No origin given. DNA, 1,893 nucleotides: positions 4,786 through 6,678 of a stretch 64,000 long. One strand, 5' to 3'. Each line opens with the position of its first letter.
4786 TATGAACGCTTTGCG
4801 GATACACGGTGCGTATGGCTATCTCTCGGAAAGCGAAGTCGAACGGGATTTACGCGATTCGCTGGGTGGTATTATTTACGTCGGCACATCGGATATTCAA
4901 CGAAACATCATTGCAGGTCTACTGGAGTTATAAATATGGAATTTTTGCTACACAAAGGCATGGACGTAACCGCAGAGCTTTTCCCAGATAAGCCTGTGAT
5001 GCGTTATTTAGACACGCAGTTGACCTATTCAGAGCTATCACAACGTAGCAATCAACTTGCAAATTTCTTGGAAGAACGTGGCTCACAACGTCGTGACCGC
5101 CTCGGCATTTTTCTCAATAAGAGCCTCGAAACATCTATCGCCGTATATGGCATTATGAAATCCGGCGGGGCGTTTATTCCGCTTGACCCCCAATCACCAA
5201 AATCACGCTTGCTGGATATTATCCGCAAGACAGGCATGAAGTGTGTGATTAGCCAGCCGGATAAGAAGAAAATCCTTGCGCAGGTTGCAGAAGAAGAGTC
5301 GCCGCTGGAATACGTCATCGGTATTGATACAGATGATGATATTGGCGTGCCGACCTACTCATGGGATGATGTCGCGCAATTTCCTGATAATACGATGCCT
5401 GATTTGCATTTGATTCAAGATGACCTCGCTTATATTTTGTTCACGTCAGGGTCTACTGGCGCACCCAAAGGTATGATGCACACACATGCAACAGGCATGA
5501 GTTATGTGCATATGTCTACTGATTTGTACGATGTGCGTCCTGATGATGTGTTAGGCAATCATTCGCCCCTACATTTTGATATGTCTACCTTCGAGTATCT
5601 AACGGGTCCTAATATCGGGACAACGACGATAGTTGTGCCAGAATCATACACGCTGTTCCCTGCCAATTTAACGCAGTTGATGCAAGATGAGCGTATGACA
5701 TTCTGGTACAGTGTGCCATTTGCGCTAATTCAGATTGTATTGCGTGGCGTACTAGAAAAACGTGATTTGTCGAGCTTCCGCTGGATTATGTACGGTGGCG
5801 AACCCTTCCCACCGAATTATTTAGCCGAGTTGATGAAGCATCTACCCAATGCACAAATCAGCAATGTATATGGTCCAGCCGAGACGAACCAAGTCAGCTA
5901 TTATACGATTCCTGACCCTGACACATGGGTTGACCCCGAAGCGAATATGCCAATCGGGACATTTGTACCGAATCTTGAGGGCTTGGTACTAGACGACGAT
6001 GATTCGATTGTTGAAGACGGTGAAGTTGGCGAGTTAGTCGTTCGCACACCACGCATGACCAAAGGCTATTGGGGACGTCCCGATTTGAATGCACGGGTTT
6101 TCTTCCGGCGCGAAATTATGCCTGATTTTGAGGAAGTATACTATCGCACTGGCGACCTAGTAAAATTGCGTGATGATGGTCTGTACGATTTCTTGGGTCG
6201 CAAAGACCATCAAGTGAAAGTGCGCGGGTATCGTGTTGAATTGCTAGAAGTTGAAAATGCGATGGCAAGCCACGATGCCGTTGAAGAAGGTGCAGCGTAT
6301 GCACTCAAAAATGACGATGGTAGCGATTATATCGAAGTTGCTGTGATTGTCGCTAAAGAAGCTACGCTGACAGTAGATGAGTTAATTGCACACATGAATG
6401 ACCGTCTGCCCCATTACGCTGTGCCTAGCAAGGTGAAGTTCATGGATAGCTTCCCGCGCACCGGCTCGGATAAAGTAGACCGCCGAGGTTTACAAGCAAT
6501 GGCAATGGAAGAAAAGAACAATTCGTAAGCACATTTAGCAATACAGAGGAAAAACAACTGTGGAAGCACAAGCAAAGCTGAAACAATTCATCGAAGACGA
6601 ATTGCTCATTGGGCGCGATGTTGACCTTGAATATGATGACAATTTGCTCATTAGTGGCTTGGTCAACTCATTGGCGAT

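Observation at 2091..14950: Compact NRPS cluster with an ACAD / stand-alone A enzyme / carrier-protein starter cassette: predicted N-acyl (pyrrolyl- or unsaturated-acyl-) dipeptide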

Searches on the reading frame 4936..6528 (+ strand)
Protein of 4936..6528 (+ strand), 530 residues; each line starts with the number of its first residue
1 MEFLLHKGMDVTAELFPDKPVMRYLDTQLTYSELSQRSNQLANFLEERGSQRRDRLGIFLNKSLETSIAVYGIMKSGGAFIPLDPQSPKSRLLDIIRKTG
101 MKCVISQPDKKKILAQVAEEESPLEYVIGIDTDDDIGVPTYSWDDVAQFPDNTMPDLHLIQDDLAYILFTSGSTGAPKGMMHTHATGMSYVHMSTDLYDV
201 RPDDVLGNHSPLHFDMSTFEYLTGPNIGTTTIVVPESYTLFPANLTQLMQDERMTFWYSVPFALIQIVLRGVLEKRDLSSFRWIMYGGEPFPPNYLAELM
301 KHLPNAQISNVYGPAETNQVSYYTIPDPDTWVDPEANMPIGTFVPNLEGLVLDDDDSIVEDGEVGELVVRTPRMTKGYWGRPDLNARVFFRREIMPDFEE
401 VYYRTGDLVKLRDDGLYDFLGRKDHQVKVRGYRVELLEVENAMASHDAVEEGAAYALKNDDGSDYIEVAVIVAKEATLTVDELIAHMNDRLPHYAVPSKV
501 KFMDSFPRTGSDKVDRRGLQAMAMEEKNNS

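Call 3: search_protein_families(library=pfam, proteins=[window:4936-6528:+])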
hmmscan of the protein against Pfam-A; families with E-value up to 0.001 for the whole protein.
window:4936-6528:+ (530 aa): 2 families
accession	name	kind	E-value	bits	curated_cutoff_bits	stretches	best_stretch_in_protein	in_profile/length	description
PF00501.34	AMP-binding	-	1.9e-78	264.4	29.9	1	12-379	4-384/384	AMP-binding enzyme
PF13193.12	AMP-binding_C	-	4.6e-13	50.3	24.5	1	438-513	1-76/76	AMP-binding enzyme C-terminal domain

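Call 7: search_protein_families(library=ncbifam, proteins=[window:4936-6528:+], max_evalue=0.01)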
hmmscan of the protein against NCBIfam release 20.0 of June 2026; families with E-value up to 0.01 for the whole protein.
window:4936-6528:+ (530 aa): 106 families (the best 25 are shown)
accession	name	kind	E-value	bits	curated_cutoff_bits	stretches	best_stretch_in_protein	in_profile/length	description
TIGR01733.1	AA-adenyl-dom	subfamily_domain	7.2e-104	347.8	317.4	1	30-453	1-408/409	amino acid adenylation domain-containing protein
NF004282.0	PRK05691.1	subfamily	1.7e-84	283.2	4090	2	142-527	3848-4230/4334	non-ribosomal peptide synthase/polyketide synthase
TIGR03098.1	ligase_PEP_1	hypoth_equivalog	4.6e-79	266.2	592.35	1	5-521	2-516/517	acyl-CoA ligase (AMP-forming), exosortase A system-associated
NF004837.0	PRK06187.1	subfamily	3.5e-76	256.6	476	1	5-528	10-527/531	long-chain-fatty-acid--CoA ligase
NF003417.0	PRK04813.1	subfamily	8.6e-76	255.5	476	1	10-520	10-500/505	D-alanine--poly(phosphoribitol) ligase subunit DltA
NF041803.1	NRPS_SolG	exception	2e-73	247.5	2200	1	11-520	569-1071/1163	solanimycin non-ribosomal peptide synthetase SolG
TIGR01734.1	D-ala-DACP-lig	equivalog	4.6e-72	243.2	559.85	1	9-521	6-500/504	D-alanine--poly(phosphoribitol) ligase subunit DltA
NF038078.1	NRPS_MxcG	equivalog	1.6e-70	237.7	2300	1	13-527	466-964/1442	myxochelin non-ribosomal peptide synthetase MxcG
NF006181.0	PRK08314.1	subfamily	2.9e-68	230.5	705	2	142-528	185-559/563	long-chain-fatty-acid--CoA ligase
NF006182.0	PRK08316.1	subfamily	3.9e-66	223.6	663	1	12-523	20-517/523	fatty acyl-CoA synthetase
NF047350.1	aureusi_NRPS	equivalog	1.7e-65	220.9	2500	2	138-527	1546-1916/2373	aureusimine non-ribosomal peptide synthetase AusA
NF004808.0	PRK06155.1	equivalog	5.8e-57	193.2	722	1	11-524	29-523/542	ATP-dependent acyl-CoA ligase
NF007605.2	PRK10252.1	equivalog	1.5e-53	181.7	2400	1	13-525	464-963/1292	enterobactin non-ribosomal peptide synthetase EntF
NF052269.1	Staph_lig_FadD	equivalog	3.5e-53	180.7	650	1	26-527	25-497/499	long-chain-fatty-acid--CoA ligase FadD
NF005857.1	PRK07786.1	exception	5.6e-53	180.2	733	1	13-519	19-508/513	fatty-acid--CoA ligase FadD5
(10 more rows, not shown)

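Call 8: find_encoding_contigs(protein=window:4936-6528:+, flank=10000, max_places=6)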
Protein window:4936-6528:+ (530 aa): 3 contigs read that carry it; 2 places shown.
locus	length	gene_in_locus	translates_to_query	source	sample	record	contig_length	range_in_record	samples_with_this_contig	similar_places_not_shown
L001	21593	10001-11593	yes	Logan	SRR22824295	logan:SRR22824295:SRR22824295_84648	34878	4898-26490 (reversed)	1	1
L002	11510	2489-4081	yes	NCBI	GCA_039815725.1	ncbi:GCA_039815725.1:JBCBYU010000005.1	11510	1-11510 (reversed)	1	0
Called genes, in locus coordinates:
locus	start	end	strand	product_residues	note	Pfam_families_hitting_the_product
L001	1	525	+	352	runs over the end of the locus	PF01546:Peptidase_M20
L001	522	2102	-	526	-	PF01545:Cation_efflux, PF16916:ZT_dimer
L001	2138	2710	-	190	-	PF04955:HupE_UreJ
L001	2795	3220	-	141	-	PF01475:FUR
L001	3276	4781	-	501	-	PF02361:CbiQ, PF00005:ABC_tran, PF02463:SMC_N, PF13304:AAA_21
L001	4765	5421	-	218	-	PF01891:CbiM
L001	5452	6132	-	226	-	-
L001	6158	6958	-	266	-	-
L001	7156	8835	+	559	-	-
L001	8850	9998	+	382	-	PF02771:Acyl-CoA_dh_N, PF02770:Acyl-CoA_dh_M, PF00441:Acyl-CoA_dh_1, PF08028:Acyl-CoA_dh_2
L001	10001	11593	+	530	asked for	PF00501:AMP-binding, PF13193:AMP-binding_C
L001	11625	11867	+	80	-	-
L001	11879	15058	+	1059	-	PF00668:Condensation, PF00501:AMP-binding, PF13193:AMP-binding_C (weak), PF00550:PP-binding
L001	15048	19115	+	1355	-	PF00668:Condensation, PF00501:AMP-binding, PF13193:AMP-binding_C, PF00550:PP-binding, PF00975:Thioesterase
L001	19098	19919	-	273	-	PF22624:AASDHPPT_N (weak), PF01648:ACPS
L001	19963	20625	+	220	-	-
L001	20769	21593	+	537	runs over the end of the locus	PF08239:SH3_3 (faint)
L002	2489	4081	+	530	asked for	PF00501:AMP-binding, PF13193:AMP-binding_C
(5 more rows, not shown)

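Call 9: search_solved_structures(query=window:4936-6528:+, max_evalue=1e-20, show_alignments=3)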
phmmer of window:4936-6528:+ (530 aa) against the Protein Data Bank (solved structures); distinct sequences matched with E-value up to 1e-20: 158 (the best 60 are shown).
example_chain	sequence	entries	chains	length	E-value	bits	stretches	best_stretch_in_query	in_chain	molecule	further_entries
6mfy_A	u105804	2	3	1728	6.5e-122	411.2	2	13-519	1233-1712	Linear gramicidin synthase subunit A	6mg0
9be3_A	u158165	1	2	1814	7.8e-122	410.9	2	13-519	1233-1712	Linear gramicidin synthase subunit A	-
9be4_A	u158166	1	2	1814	7.8e-122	410.9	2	13-519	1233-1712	Linear gramicidin synthase subunit A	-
6mfz_A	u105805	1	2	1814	7.8e-122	410.9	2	13-519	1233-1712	Linear gramicidin synthase subunit A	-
9meh_A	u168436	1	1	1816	7.8e-122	410.9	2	13-519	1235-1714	Linear gramicidin synthase subunit A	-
8xjz_C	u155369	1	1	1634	2.6e-83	283.8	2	18-522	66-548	Peptide synthetase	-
6o6e_B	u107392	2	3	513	2.7e-71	244.2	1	4-520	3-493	L-proline--[L-prolyl-carrier protein] ligase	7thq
9bfd_A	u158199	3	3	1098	7.2e-62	213.1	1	5-520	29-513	Tyrocidine synthase 1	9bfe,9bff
8hlk_A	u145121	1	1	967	7.2e-61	209.7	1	5-519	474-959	Microcystin synthetase B (Fragment)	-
9bfd_B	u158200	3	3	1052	2.1e-59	205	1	6-520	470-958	Tyrocidine synthase 2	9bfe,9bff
2vsq_A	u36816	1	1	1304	2.5e-59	204.7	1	16-519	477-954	SURFACTIN SYNTHETASE SUBUNIT 3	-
5u89_A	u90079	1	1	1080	3.2e-59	204.3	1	12-521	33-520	Amino acid adenylation domain protein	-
4d4g_A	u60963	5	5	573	1.7e-58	201.9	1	6-520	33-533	APNAA1 | APNA A1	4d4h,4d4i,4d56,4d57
7ly7_A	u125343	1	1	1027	1.8e-58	201.8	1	145-521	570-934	BmdB, Bacillamide NRPS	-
7ly4_E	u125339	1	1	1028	1.8e-58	201.8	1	145-521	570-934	BmdB, bacillamide NRPS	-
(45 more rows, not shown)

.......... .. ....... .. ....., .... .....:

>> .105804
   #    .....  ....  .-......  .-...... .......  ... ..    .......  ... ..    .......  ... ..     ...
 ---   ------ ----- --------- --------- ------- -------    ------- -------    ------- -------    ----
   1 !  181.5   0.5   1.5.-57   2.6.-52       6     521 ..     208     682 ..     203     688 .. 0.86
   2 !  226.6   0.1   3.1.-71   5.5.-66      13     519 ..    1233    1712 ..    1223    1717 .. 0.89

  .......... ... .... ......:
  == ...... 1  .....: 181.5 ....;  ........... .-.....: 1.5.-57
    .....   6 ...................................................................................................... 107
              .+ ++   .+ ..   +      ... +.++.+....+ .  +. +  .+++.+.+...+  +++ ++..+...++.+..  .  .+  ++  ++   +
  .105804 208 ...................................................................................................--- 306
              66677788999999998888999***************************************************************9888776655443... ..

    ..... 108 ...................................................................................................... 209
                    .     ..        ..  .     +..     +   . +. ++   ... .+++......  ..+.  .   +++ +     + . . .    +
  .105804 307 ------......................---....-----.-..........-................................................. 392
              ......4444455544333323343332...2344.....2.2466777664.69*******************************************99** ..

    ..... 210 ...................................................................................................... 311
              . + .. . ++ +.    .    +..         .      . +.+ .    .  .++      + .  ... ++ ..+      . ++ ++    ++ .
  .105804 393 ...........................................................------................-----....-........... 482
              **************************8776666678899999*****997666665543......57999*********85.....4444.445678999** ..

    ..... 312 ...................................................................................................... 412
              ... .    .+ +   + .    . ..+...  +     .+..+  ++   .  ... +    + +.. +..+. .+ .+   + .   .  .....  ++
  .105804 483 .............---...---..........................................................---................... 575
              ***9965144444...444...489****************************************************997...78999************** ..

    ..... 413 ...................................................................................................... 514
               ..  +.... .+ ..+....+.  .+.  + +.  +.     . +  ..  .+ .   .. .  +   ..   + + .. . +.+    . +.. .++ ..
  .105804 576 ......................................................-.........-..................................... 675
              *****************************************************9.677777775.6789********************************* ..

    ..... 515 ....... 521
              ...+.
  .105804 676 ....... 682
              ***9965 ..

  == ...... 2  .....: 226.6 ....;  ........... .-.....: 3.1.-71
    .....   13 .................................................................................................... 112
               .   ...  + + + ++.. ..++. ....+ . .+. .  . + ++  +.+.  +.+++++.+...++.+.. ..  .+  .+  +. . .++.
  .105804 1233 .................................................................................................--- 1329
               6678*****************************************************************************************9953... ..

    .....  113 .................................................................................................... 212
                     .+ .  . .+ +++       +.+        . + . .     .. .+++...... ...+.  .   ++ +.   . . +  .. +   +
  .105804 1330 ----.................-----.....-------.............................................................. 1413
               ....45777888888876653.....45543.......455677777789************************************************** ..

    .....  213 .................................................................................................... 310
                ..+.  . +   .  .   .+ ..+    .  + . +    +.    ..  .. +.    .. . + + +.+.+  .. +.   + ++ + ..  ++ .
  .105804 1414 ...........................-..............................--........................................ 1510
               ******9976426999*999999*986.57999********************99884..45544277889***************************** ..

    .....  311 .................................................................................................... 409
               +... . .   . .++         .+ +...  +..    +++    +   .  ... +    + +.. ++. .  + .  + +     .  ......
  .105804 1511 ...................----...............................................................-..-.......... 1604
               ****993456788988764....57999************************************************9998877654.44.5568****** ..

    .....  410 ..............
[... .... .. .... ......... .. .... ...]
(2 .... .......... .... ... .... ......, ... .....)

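Call 11: find_homologous_proteins(query=window:4936-6528:+, max_evalue=1e-30)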
Query window:4936-6528:+ (530 aa): 5949 proteins with E <= 1e-30 among 8000 candidates; the best 120 are listed.
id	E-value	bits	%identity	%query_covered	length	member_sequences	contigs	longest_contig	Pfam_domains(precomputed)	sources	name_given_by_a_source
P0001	0.0e+0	1205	99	100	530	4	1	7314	PF00501.35,PF13193.13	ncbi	ncbi:MAG: amino acid adenylation domain-containing protein [Chloroflexota bacterium]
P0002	2.9e-222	757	60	99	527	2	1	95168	PF00501.35,PF13193.13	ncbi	ncbi:MAG: hypothetical protein Phog2KO_14840 [Phototrophicaceae bacterium]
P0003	2.6e-219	747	61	99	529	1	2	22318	PF00501.35,PF13193.13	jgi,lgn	jgi:amino acid adenylation domain-containing protein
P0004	7.1e-216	736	59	99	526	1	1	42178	PF00501.35,PF13193.13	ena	-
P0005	1.9e-214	731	59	100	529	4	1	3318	PF00501.35,PF13193.13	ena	-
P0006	6.5e-214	730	59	99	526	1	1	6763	PF00501.35,PF13193.13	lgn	-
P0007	2.2e-209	715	58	98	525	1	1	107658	PF00501.35,PF13193.13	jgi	jgi:amino acid adenylation domain-containing protein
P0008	4.3e-209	714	57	100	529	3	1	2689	PF00501.35,PF13193.13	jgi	jgi:amino acid adenylation domain-containing protein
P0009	9.5e-208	709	59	99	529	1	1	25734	PF00501.35,PF13193.13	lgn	-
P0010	1.3e-204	699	56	99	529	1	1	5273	PF00501.35,PF13193.13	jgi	jgi:amino acid adenylation domain-containing protein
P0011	2.2e-202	692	56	99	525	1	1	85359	PF00501.35,PF13193.13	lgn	-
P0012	7.0e-202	690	56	99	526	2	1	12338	PF00501.35,PF13193.13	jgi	jgi:amino acid adenylation domain-containing protein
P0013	1.5e-201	689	56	99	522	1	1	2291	PF00501.35,PF13193.13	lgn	-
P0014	1.9e-201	689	56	99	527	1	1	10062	PF00501.35,PF13193.13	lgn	-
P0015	3.8e-201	688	57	99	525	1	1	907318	PF00501.35,PF13193.13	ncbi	-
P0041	1.8e-184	633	52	99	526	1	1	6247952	PF00501.35,PF13193.13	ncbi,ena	-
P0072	8.6e-175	601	48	100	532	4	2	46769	PF00501.35,PF13193.13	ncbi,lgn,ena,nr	ncbi:MAG: amino acid adenylation domain-containing protein [Crocosphaera sp.]|nr:amino acid adenylat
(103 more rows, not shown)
